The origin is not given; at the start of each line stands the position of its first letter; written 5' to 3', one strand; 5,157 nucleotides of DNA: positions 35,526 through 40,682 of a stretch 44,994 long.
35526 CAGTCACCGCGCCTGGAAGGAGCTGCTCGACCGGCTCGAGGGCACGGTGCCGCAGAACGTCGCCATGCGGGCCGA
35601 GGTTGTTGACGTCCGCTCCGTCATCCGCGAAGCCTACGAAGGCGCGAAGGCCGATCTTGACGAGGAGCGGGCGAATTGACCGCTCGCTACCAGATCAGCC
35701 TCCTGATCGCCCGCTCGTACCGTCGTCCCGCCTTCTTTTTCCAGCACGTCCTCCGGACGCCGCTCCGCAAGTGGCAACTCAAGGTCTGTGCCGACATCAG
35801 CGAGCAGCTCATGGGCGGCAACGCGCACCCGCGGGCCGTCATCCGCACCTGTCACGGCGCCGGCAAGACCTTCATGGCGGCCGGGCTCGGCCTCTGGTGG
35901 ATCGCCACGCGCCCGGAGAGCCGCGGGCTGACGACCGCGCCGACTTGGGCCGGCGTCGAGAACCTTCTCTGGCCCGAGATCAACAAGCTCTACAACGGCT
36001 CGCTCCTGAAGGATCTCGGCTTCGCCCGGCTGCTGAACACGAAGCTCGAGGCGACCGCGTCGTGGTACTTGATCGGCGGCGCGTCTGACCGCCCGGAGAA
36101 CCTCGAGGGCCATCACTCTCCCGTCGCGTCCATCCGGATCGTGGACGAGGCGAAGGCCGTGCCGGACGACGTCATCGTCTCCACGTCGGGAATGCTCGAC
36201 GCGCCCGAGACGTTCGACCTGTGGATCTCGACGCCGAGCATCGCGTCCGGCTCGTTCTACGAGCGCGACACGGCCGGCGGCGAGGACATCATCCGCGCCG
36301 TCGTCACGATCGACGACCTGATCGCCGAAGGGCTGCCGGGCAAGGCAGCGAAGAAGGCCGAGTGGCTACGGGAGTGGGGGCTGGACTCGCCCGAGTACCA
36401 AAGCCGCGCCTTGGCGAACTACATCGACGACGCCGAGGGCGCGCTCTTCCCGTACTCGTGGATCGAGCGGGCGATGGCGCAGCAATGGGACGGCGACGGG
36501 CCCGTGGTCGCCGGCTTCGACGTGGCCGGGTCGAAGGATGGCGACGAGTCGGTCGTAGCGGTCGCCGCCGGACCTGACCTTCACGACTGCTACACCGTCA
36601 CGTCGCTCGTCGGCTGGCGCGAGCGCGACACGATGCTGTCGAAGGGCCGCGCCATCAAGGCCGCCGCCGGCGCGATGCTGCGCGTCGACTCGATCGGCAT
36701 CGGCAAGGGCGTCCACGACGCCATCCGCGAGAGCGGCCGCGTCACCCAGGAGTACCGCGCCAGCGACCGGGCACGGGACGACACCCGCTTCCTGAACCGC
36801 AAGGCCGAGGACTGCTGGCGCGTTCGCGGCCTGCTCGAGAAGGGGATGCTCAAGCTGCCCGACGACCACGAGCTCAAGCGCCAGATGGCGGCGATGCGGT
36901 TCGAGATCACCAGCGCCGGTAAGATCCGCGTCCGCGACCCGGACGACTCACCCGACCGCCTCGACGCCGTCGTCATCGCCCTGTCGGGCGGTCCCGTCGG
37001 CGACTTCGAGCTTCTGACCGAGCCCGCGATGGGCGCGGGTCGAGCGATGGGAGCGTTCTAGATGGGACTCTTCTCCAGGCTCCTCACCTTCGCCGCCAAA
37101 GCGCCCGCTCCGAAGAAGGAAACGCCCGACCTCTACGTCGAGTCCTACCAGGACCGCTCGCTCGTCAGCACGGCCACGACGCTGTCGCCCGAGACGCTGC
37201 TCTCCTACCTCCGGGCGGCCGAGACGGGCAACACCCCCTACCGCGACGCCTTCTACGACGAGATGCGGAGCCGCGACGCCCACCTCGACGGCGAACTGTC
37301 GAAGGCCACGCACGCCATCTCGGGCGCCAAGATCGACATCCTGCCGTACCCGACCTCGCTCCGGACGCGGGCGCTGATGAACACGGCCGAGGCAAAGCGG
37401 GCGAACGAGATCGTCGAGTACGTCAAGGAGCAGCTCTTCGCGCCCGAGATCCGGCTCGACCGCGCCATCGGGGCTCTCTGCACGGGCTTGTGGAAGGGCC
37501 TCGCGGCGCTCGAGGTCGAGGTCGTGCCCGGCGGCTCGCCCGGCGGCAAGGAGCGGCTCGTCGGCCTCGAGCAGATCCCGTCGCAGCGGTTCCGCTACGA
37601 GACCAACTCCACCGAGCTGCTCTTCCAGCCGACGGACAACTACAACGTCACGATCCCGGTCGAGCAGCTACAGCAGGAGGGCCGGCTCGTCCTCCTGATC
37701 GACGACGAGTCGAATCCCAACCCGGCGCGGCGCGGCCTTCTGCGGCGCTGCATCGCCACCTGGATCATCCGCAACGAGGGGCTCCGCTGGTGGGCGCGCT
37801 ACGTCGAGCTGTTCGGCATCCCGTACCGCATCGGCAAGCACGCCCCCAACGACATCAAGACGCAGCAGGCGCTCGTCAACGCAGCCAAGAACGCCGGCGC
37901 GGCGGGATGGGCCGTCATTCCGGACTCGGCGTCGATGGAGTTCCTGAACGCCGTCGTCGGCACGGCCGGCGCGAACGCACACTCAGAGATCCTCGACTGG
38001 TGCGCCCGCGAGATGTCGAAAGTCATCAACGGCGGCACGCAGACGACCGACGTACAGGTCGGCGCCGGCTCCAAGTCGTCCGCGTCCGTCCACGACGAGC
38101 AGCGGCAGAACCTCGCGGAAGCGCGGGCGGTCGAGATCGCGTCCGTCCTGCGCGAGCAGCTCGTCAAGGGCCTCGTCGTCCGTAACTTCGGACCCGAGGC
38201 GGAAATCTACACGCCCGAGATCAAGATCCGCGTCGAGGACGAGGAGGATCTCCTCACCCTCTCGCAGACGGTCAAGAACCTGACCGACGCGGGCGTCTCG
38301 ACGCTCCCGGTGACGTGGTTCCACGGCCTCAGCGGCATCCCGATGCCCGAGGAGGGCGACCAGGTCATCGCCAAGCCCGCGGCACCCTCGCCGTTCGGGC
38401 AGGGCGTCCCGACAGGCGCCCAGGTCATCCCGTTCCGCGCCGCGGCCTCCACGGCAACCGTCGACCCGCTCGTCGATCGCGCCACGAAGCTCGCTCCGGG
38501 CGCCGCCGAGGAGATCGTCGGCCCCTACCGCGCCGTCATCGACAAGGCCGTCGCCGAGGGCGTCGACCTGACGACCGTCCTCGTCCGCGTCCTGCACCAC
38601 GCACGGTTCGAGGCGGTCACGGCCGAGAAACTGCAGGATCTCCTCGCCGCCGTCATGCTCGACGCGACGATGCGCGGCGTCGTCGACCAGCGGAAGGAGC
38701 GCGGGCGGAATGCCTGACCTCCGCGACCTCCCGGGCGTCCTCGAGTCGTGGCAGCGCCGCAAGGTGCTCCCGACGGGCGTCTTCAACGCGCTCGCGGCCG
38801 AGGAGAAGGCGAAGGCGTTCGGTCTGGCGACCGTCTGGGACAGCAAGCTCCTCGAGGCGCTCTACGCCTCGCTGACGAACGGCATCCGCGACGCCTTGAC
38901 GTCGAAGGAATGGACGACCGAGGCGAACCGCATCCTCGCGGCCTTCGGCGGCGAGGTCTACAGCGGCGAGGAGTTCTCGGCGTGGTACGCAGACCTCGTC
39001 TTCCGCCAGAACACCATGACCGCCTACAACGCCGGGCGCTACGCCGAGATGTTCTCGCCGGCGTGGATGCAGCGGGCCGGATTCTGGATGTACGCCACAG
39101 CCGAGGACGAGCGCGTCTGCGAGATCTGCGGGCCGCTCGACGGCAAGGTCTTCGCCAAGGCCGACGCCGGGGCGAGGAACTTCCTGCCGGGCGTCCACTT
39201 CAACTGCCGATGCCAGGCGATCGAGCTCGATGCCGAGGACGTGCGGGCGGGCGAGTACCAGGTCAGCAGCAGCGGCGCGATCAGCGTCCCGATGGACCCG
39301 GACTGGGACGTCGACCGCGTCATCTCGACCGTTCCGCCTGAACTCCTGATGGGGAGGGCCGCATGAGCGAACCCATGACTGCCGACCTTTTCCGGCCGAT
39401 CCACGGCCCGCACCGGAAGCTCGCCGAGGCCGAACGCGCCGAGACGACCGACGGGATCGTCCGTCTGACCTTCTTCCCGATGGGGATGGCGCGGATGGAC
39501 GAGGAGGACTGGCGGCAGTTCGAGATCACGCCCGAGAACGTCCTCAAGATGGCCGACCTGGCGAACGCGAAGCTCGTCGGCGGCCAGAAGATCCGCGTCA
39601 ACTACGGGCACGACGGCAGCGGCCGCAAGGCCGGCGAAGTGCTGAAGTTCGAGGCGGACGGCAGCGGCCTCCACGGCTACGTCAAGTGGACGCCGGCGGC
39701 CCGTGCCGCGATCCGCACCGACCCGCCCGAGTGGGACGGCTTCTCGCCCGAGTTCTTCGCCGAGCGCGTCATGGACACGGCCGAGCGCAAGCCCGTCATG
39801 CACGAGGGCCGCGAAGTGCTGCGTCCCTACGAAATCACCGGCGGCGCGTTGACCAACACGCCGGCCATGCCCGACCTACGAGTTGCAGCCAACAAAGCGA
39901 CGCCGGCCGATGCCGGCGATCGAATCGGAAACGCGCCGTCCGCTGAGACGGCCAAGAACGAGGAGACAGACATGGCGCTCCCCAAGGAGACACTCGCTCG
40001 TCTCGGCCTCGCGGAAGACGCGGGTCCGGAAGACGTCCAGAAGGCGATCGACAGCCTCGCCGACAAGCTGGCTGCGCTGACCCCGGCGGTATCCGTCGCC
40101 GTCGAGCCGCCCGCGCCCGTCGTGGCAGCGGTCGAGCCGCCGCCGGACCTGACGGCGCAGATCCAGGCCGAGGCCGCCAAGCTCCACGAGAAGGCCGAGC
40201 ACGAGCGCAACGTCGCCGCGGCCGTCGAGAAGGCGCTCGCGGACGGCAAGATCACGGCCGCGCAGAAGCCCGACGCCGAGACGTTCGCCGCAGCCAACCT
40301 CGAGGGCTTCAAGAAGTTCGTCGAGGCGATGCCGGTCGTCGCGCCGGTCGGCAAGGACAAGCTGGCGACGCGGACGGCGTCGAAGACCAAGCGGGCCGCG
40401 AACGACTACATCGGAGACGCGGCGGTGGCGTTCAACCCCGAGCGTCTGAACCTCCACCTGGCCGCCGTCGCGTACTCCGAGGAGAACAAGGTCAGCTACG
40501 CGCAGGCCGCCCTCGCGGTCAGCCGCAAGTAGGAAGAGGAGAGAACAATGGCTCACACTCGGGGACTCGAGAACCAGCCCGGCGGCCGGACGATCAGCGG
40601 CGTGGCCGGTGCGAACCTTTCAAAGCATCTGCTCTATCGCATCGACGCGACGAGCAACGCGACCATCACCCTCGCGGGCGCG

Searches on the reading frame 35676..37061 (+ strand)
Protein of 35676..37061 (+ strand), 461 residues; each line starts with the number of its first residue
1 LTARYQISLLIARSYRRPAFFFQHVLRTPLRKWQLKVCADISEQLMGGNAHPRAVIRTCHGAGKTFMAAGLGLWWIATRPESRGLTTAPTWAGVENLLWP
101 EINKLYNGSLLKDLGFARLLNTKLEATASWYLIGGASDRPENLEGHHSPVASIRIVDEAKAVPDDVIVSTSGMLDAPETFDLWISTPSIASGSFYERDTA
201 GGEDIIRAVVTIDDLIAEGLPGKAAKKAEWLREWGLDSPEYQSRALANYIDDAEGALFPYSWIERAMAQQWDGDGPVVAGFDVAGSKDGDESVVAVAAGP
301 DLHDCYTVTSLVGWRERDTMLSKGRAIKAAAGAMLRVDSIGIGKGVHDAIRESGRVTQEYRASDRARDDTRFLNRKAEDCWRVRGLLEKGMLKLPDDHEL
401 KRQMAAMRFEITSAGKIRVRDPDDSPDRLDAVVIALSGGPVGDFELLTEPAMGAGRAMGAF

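Call 66: search_protein_families(library=phrogs, proteins=[window:35676-37061:+], max_evalue=0.001)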
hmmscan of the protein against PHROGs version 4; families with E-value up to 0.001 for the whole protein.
window:35676-37061:+ (461 aa): 3 families
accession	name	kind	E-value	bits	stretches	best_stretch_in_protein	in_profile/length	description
phrog_2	-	head and packaging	3.1e-25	90.1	1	29-437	266-590/807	terminase large subunit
phrog_5902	-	unknown function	2.2e-17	64.4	1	23-297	27-305/359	-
phrog_5909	-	head and packaging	9.5e-07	29.2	1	184-365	6-198/285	terminase large subunit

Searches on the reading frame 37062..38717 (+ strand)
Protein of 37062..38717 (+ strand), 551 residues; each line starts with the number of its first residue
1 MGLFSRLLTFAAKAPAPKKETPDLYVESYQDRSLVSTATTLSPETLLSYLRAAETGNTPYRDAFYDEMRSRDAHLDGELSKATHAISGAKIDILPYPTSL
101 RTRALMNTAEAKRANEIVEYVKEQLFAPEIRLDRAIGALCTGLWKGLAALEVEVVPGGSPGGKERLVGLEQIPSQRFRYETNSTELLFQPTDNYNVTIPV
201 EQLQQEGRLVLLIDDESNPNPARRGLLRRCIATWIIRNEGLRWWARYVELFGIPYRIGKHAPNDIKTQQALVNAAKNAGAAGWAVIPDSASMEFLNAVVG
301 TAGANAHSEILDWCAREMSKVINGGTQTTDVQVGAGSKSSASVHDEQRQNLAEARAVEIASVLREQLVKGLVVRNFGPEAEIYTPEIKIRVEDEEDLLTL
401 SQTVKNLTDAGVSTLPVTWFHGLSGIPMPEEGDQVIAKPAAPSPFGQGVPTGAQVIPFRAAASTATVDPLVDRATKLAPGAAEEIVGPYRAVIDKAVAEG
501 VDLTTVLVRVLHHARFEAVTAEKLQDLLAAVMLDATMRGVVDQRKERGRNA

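Call 66: search_protein_families(library=phrogs, proteins=[window:37062-38717:+], max_evalue=0.001)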
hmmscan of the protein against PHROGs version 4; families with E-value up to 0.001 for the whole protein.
window:37062-38717:+ (551 aa): 4 families
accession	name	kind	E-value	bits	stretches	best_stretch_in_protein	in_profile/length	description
phrog_113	-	head and packaging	6.1e-82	277.4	1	30-548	45-520/1272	portal protein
phrog_10231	-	unknown function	3.6e-21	76.8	1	285-544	1-255/256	-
phrog_35074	-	unknown function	6e-18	65.2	1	221-438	165-371/890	-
phrog_25139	-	unknown function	4.8e-07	30.9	1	221-304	18-102/108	-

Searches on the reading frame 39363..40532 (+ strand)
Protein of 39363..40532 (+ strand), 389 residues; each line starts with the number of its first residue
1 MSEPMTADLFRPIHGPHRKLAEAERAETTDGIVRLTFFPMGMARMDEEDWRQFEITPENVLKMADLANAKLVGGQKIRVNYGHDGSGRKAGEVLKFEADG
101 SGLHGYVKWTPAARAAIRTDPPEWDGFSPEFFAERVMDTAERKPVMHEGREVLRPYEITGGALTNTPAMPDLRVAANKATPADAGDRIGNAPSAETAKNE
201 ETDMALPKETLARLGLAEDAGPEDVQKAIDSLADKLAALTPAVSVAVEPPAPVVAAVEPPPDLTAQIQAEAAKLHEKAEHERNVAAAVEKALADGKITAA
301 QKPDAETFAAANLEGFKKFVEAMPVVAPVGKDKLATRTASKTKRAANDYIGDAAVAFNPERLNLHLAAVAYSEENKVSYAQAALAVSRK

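Call 66: search_protein_families(library=phrogs, proteins=[window:39363-40532:+], max_evalue=0.001)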
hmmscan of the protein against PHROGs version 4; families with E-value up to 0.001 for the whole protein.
window:39363-40532:+ (389 aa): 5 families
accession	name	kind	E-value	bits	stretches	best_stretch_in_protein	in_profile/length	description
phrog_328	-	head and packaging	9.7e-29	102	1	52-346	44-312/339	head maturation protease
phrog_2976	-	head and packaging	2.3e-10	41.8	1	187-344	220-377/394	head maturation protease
phrog_15607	-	unknown function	2.6e-08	35.1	1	204-332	1-126/167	-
phrog_3894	-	head and packaging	4.5e-06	27.2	1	270-349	366-449/458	head maturation protease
phrog_976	-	head and packaging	0.00017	22.1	1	262-388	261-394/415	head maturation protease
